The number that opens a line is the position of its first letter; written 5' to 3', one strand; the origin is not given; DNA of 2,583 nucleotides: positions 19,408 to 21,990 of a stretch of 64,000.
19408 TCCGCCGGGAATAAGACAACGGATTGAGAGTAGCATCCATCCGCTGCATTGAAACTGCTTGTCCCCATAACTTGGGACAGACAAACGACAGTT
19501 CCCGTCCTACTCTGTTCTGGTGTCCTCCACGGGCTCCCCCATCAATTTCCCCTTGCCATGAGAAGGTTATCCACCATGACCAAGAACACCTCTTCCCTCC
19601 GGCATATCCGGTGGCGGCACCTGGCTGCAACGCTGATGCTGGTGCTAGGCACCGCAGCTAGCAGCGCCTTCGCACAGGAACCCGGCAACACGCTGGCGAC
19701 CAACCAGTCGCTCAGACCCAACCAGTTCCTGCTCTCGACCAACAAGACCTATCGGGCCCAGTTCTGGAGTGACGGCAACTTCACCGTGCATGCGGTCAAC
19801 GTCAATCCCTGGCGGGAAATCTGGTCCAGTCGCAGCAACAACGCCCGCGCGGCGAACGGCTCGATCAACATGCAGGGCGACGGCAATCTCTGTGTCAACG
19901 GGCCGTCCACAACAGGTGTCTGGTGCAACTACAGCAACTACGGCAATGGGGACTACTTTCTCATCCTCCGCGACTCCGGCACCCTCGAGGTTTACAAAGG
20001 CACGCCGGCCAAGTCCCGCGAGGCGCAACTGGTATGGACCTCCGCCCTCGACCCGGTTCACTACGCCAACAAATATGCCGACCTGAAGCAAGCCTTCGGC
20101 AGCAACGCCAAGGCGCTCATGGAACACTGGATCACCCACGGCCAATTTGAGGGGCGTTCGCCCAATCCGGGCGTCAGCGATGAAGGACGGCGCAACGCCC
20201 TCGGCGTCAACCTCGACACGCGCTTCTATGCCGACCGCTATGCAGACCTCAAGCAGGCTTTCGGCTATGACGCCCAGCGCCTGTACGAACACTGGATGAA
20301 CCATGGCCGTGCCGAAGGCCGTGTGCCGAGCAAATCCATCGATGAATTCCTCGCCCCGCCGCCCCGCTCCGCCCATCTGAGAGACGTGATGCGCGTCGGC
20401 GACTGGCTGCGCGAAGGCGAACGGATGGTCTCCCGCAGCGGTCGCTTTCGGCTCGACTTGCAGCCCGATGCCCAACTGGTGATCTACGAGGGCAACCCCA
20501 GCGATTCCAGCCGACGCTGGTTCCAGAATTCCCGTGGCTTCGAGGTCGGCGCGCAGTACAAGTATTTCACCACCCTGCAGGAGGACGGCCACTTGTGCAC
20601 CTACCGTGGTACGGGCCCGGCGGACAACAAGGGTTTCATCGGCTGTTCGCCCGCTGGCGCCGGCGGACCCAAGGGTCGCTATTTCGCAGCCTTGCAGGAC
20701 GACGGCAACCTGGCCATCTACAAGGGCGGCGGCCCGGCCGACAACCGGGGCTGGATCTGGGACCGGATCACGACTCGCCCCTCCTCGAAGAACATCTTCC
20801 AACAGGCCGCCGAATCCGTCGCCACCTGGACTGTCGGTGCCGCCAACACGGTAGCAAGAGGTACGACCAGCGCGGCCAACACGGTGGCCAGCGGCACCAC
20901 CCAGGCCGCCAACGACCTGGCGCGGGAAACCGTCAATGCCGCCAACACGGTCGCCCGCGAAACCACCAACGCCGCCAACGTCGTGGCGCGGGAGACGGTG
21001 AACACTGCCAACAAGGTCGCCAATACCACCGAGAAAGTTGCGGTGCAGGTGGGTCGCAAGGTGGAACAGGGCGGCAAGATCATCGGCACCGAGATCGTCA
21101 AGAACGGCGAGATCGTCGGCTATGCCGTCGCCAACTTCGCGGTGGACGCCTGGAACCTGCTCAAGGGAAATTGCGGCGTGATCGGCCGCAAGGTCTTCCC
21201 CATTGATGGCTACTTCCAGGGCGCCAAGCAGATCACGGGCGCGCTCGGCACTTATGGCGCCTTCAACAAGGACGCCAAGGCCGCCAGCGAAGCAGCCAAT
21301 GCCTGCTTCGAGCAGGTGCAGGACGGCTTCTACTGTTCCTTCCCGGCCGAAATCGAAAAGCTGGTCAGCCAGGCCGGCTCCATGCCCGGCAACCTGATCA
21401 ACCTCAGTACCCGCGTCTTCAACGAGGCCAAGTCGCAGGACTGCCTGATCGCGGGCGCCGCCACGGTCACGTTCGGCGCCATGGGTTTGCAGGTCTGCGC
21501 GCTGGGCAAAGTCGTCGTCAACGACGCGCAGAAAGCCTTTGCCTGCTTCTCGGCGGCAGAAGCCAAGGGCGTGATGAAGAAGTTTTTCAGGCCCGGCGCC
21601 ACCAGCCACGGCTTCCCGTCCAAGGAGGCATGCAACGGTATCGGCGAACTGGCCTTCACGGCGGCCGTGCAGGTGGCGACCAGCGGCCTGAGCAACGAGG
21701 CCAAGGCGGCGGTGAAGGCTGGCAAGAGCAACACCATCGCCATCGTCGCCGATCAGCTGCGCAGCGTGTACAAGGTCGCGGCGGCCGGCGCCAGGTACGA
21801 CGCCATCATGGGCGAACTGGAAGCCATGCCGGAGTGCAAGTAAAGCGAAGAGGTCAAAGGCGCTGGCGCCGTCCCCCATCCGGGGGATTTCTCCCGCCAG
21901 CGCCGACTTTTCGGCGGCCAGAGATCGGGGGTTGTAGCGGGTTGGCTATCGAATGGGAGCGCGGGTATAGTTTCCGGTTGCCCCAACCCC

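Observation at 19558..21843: Secreted protein with two bulb-lectin (MMBL) domains plus extra modules: a relative of lectin-like bacteriocins with an added C-terminal domain?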

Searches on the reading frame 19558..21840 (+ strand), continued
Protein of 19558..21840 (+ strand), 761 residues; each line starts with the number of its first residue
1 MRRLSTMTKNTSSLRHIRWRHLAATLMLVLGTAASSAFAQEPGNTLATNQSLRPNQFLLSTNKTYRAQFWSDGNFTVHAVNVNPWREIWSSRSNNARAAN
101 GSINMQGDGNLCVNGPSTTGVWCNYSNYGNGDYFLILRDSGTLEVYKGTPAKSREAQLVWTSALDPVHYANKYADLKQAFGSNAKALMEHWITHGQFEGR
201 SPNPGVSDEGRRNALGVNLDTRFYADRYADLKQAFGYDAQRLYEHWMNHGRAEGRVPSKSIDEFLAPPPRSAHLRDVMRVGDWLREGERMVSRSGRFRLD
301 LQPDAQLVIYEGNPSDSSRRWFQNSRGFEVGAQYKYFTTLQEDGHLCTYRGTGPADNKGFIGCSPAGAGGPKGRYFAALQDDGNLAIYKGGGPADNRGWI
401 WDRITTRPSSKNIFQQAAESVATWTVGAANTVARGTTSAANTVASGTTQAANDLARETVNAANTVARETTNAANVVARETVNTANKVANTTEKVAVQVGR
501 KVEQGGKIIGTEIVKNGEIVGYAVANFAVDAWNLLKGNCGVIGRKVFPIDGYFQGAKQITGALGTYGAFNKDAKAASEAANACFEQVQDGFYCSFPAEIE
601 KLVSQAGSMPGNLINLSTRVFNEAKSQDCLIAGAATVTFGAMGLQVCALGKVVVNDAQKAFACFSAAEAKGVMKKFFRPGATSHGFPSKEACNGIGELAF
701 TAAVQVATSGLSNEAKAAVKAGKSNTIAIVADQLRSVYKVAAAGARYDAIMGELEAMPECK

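Call 46: search_protein_families(library=ncbifam, proteins=[L002:10236-12260:+, L002:12276-15503:+, L005:3443-5473:+, L007:13157-16192:-], max_evalue=0.001)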
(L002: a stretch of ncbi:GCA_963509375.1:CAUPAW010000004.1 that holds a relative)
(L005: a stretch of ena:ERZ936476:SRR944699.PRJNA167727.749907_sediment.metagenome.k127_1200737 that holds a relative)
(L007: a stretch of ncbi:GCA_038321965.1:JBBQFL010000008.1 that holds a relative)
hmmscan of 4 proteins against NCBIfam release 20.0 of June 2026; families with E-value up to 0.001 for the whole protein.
L002:10236-12260:+ (675 aa): 11 families
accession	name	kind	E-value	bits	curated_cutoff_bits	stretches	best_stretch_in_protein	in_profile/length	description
TIGR02515.1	IV_pilus_PilQ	subfamily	1.7e-23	83.3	284.35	1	353-588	176-425/428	type IV pilus secretin PilQ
TIGR02517.1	type_II_gspD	equivalog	2.2e-22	79.3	351.35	1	350-588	339-588/600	type II secretion system secretin GspD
NF007851.2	PRK10560.1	exception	1.2e-11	44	598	1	427-588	246-407/412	DNA uptake porin HofQ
TIGR02516.1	type_III_yscC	equivalog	1.3e-11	43.7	238.45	1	350-588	237-459/463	type III secretion system outer membrane ring subunit SctC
NF010083.0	PRK13568.1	equivalog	2.6e-11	42.9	554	1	434-588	262-415/419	DNA uptake porin HofQ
TIGR02519.1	pilus_MshL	equivalog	1e-10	41.1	250.2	1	345-588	34-288/290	pilus (MSHA type) biogenesis protein MshL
NF040959.1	MamA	equivalog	2.9e-06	26.9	200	0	139-247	94-199/204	magnetosome protein MamA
NF042912.1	Amuc_1098_fam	equivalog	1.3e-05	23.5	750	1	524-586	730-792/805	Amuc_1098 family type IV pilus outer membrane protein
NF011873.0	PRK15346.1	equivalog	4.4e-05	22.4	524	1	424-582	330-484/499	EscC/YscC/HrcC family type III secretion system outer membrane ring protein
NF047371.1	FlcA_CTERM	equivalog_domain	7.9e-05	21.3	300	0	158-249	447-535/646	periplasmic flagellar collar protein FlcA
TIGR02917.1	PEP_TPR_lipo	equivalog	0.00032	18.7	312.2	0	132-249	243-357/899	XrtA/PEP-CTERM system TPR-repeat protein PrsT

L002:12276-15503:+ (1076 aa): 0 families

L005:3443-5473:+ (677 aa): 11 families
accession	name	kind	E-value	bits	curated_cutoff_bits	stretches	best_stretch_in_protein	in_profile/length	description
TIGR02515.1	IV_pilus_PilQ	subfamily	1.8e-23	83.2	284.35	1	408-590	241-425/428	type IV pilus secretin PilQ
TIGR02517.1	type_II_gspD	equivalog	6.7e-23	81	351.35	1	354-590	338-588/600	type II secretion system secretin GspD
NF007851.2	PRK10560.1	exception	6e-13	48.4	598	1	438-590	254-407/412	DNA uptake porin HofQ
NF010083.0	PRK13568.1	equivalog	8e-13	47.9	554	1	438-590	264-415/419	DNA uptake porin HofQ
TIGR02519.1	pilus_MshL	equivalog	8.3e-12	44.7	250.2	1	352-590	35-288/290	pilus (MSHA type) biogenesis protein MshL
TIGR02516.1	type_III_yscC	equivalog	6.6e-09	34.8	238.45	1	415-590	280-459/463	type III secretion system outer membrane ring subunit SctC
TIGR02521.1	type_IV_pilW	equivalog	2.2e-08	34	154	1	33-252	3-194/234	type IV pilus biogenesis/stability protein PilW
NF042912.1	Amuc_1098_fam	equivalog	2.2e-07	29.3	750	1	526-588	730-792/805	Amuc_1098 family type IV pilus outer membrane protein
TIGR02552.1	LcrH_SycD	equivalog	1e-05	25.3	104.8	1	82-190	18-120/136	SycD/LcrH family type III secretion system chaperone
NF011873.0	PRK15346.1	equivalog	0.0002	20.1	524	1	526-577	428-479/499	EscC/YscC/HrcC family type III secretion system outer membrane ring protein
NF047371.1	FlcA_CTERM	equivalog_domain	0.00025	19.7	300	0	135-216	452-533/646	periplasmic flagellar collar protein FlcA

L007:13157-16192:- (1011 aa): 9 families
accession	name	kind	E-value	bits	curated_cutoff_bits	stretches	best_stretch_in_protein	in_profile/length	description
TIGR02517.1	type_II_gspD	equivalog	2.4e-52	178.2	351.35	1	427-709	308-595/600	type II secretion system secretin GspD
TIGR02519.1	pilus_MshL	equivalog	1.8e-38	132.2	250.2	1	437-704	13-290/290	pilus (MSHA type) biogenesis protein MshL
TIGR02515.1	IV_pilus_PilQ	subfamily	2.8e-35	122.2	284.35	2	521-704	261-427/428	type IV pilus secretin PilQ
TIGR02516.1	type_III_yscC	equivalog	6.7e-35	120.5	238.45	1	441-705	217-462/463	type III secretion system outer membrane ring subunit SctC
NF010083.0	PRK13568.1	equivalog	1.7e-23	83.1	554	1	442-705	171-418/419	DNA uptake porin HofQ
NF007851.2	PRK10560.1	exception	8.2e-20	71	598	1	442-705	163-410/412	DNA uptake porin HofQ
NF011873.0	PRK15346.1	equivalog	3.3e-19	68.9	524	1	447-687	260-477/499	EscC/YscC/HrcC family type III secretion system outer membrane ring protein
NF042912.1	Amuc_1098_fam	equivalog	1.6e-15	56.3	750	1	579-704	658-796/805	Amuc_1098 family type IV pilus outer membrane protein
TIGR02520.1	pilus_B_mal_scr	equivalog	6.9e-05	21.6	287.65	1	427-701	244-511/513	PilN family type IVB pilus formation outer membrane protein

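Call 47: search_solved_structures(query=L002:10236-12260:+, max_evalue=0.001)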
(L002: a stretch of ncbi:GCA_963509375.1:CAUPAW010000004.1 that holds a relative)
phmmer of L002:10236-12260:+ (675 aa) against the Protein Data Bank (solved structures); distinct sequences matched with E-value up to 0.001: 20.
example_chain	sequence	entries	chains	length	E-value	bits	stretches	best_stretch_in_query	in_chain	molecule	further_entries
6hcg_A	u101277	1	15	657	1.6e-15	59.8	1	374-587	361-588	Type II secretion system protein D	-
9x0w_A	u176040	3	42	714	2.3e-14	56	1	380-589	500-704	Fimbrial assembly protein PilQ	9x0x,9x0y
6ve2_A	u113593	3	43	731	2.3e-14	55.9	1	380-589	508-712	Fimbrial assembly protein PilQ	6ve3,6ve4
5wq7_A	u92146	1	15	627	3.2e-12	48.9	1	430-588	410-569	Putative type II secretion system protein D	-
6i1y_A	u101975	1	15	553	8.9e-12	47.4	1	432-588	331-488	General secretion pathway protein GspD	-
6i1x_A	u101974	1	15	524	1.4e-11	46.8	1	432-591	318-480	Type II secretion system protein D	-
9k8v_A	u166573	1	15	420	2e-11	46.3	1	410-588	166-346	General secretion pathway protein D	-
6w6m_A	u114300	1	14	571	2.3e-11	46.1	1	400-588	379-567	Type IV pilus secretin PilQ family protein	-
5wq8_A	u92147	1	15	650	4.6e-11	45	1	411-588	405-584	Type II secretion system protein D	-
9sh1_A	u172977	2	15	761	6.3e-11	44.6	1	400-589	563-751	Type IV pilus biogenesis and competence protein PilQ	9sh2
4av2_A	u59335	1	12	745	1e-10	43.9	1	400-588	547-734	TYPE IV PILUS BIOGENESIS AND COMPETENCE PROTEIN PILQ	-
5wln_G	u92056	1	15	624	1.1e-10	43.8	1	351-588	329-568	Type II secretion system protein D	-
8odn_A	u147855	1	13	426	1.3e-10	43.5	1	304-591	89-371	RcpA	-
5wq9_A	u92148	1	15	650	4.4e-10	41.8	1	411-588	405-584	Type II secretion system protein D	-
5w68_A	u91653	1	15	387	6.9e-09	37.9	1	430-588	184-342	Putative type II secretion protein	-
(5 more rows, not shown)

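Call 50: search_protein_families(library=pfam, proteins=[P0043, P0060, P0062, P0059], max_evalue=0.01)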
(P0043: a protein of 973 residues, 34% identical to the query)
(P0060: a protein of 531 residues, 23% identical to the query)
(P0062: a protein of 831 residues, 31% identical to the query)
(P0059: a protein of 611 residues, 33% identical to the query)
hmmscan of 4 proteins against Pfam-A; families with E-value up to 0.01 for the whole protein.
P0043 (973 aa): 1 family
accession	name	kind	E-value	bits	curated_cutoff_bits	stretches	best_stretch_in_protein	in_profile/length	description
PF01453.30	B_lectin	-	3.2e-08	34.5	32.4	1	121-190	14-79/105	D-mannose binding lectin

P0060 (531 aa): 5 families
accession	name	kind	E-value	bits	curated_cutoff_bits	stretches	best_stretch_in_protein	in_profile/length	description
PF01453.30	B_lectin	-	1e-19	71.4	32.4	2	66-116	21-75/105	D-mannose binding lectin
PF12385.14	Peptidase_C70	-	9.3e-08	32.5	19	1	375-503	6-126/141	Papain-like cysteine protease AvrRpt2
PF24018.1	DUF7331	-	0.00011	23.1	27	0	193-209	31-47/59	Family of unknown function (DUF7331)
PF06744.18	IcmF_C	-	0.00042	20.9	26.7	0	152-193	12-52/106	Type VI secretion protein IcmF C2-like domain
PF18346.7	SH3_15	-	0.00082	20.1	24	0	180-209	28-60/67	Mind bomb SH3 repeat domain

P0062 (831 aa): 4 families
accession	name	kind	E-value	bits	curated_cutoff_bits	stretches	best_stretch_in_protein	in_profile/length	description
PF06101.16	Vps62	-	2e-66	225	22.1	1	517-828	235-540/541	Vacuolar protein sorting-associated protein 62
PF13385.13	Laminin_G_3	-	5.8e-18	65.9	27.6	1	358-513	11-148/151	Concanavalin A-like lectin/glucanases superfamily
PF02210.31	Laminin_G_2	-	1e-06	29.6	22.9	1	431-485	46-99/126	Laminin G domain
PF00054.30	Laminin_G_1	-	0.00029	21.5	24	1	424-463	40-76/131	Laminin G domain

P0059 (611 aa): 2 families
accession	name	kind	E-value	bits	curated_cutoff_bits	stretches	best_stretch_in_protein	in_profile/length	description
PF08955.15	BofC_C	-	9.3e-07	29.3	21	0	583-602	12-31/74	BofC C-terminal domain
PF23425.1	DUF7113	-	6.2e-05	23.3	27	0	392-407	24-39/107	Family of unknown function (DUF7113)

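Call 75: find_encoding_contigs(protein=P0002, flank=10000, max_places=2)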
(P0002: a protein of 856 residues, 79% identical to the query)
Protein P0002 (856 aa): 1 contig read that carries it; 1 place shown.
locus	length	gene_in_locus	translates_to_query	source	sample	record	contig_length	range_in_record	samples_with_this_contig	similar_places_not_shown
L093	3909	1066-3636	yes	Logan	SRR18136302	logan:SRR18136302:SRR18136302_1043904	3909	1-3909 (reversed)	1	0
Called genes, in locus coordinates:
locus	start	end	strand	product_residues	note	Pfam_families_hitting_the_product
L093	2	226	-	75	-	?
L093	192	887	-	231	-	PF00072:Response_reg, PF00196:GerE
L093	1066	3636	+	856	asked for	-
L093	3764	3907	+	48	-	?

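Call 81: search_protein_families(library=pfam, proteins=[P0028, P0048, P0042, P0036], max_evalue=0.05)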
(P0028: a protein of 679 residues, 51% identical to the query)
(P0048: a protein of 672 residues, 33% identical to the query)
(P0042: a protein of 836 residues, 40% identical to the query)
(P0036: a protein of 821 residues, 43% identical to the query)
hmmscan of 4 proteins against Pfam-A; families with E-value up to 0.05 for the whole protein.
P0028 (679 aa): 1 family
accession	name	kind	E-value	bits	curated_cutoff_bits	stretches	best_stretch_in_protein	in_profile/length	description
PF19647.4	DUF6150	-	0.0039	17.6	27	1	256-310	25-79/98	Family of unknown function (DUF6150)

P0048 (672 aa): 0 families

P0042 (836 aa): 0 families

P0036 (821 aa): 0 families

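Call 87: search_protein_families(library=phrogs, proteins=[window:19576-21840:+, L002:10236-12260:+, L002:12276-15503:+], max_evalue=0.001)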
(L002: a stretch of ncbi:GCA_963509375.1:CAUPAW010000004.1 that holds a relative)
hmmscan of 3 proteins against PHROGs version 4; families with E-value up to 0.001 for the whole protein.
window:19576-21840:+ (755 aa): 1 family
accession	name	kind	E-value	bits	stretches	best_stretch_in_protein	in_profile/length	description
phrog_19296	-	unknown function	1.2e-05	25.9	0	62-146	153-231/271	-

L002:10236-12260:+ (675 aa): 1 family
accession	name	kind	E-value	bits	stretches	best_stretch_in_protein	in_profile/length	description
phrog_1012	-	head and packaging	2.3e-17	63.8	1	354-590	185-400/403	assembly (protein IV of M13)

L002:12276-15503:+ (1076 aa): 0 families

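Call 88: search_protein_families(library=padloc, proteins=[window:19576-21840:+, L002:10236-12260:+, L002:12276-15503:+], max_evalue=0.001)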
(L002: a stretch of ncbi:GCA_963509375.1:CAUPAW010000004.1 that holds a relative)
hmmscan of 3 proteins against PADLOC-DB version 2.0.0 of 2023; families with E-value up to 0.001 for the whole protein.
window:19576-21840:+ (755 aa): 0 families

L002:10236-12260:+ (675 aa): 0 families

L002:12276-15503:+ (1076 aa): 0 families

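Call 89: list_cluster_members(proteins=[P0001, P0012, P0019, P0023])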
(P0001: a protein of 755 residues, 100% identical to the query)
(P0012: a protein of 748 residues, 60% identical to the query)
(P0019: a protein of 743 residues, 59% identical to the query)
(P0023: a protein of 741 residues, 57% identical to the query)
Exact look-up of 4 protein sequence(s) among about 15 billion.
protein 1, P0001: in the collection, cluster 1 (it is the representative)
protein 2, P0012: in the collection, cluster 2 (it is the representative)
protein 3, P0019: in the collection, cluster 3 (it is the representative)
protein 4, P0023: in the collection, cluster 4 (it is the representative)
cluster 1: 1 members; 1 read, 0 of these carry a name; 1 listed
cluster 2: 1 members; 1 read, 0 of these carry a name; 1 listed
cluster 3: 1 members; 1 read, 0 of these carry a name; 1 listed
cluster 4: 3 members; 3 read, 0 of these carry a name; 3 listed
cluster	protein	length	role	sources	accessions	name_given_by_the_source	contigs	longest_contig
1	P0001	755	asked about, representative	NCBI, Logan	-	-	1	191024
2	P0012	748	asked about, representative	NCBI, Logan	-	-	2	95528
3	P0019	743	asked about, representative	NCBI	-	-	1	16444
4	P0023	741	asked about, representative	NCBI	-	-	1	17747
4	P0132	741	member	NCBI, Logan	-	-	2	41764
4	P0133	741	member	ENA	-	-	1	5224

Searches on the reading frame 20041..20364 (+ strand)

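Call 13: search_protein_families(library=pfam, proteins=[window:20041-20364:+], max_evalue=10)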
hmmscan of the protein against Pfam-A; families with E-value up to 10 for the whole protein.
seq(108 aa): 1 family
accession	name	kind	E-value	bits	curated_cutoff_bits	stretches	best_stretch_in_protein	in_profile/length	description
PF09012.17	FeoC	-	0.19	12.3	21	1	23-41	31-49/69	FeoC like transcriptional regulator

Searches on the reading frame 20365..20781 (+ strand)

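Call 13: search_protein_families(library=pfam, proteins=[window:20365-20781:+], max_evalue=10)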
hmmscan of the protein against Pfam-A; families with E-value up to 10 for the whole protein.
seq(139 aa): 1 family
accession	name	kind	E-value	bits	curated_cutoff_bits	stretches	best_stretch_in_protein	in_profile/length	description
PF08955.15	BofC_C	-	6.8e-05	23.3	21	2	105-122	10-27/74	BofC C-terminal domain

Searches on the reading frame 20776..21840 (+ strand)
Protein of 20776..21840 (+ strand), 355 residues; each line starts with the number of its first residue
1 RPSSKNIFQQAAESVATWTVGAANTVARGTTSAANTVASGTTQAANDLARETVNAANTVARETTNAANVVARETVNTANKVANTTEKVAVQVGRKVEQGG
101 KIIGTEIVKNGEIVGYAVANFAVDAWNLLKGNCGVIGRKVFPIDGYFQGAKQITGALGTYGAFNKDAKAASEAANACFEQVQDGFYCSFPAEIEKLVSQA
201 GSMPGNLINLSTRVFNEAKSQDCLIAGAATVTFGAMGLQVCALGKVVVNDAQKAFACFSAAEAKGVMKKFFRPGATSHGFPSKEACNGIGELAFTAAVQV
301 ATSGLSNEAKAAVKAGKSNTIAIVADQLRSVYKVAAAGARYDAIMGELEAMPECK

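Call 13: search_protein_families(library=pfam, proteins=[window:20776-21840:+], max_evalue=10)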
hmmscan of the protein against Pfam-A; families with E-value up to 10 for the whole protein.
seq(355 aa): 3 families
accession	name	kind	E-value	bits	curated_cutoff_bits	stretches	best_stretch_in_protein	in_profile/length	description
PF01442.23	Apolipoprotein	-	0.077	13.1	90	1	9-98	3-92/190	Apolipoprotein A1/A4/E domain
PF22803.1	GBD_Y3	-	2.2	9.4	28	1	246-289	16-59/92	Glycan binding domain Y3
PF06911.18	Senescence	-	9.1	6.6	24.6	2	71-180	49-132/184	Senescence domain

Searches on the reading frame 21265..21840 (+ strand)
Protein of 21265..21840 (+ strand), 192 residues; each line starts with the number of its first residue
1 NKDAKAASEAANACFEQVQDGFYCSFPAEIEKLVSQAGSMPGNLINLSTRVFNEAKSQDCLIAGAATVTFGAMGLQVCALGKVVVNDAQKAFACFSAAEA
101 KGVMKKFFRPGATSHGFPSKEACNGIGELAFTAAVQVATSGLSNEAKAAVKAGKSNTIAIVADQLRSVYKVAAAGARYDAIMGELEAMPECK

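Call 70: search_solved_structures(query=A3, max_evalue=10)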
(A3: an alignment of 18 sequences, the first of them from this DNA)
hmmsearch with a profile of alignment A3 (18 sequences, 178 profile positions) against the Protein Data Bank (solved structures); distinct sequences matched with E-value up to 10: 5.
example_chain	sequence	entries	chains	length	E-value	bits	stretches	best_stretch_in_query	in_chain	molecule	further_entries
6yny_G1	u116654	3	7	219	1.3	11.9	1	107-162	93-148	Oligomycin sensitivity-conferring protein (OSCP)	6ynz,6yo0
8kc4_A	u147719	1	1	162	2.6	10.9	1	122-173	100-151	De novo design protein -NA05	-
8fiq_A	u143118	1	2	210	3.1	10.7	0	83-161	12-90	cs207AB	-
8fin_A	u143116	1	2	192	4.4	10.2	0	83-161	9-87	cs207A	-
9iqs_B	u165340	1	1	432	4.9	10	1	107-169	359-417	Muscarinic acetylcholine receptor M4,Soluble cytochrome b562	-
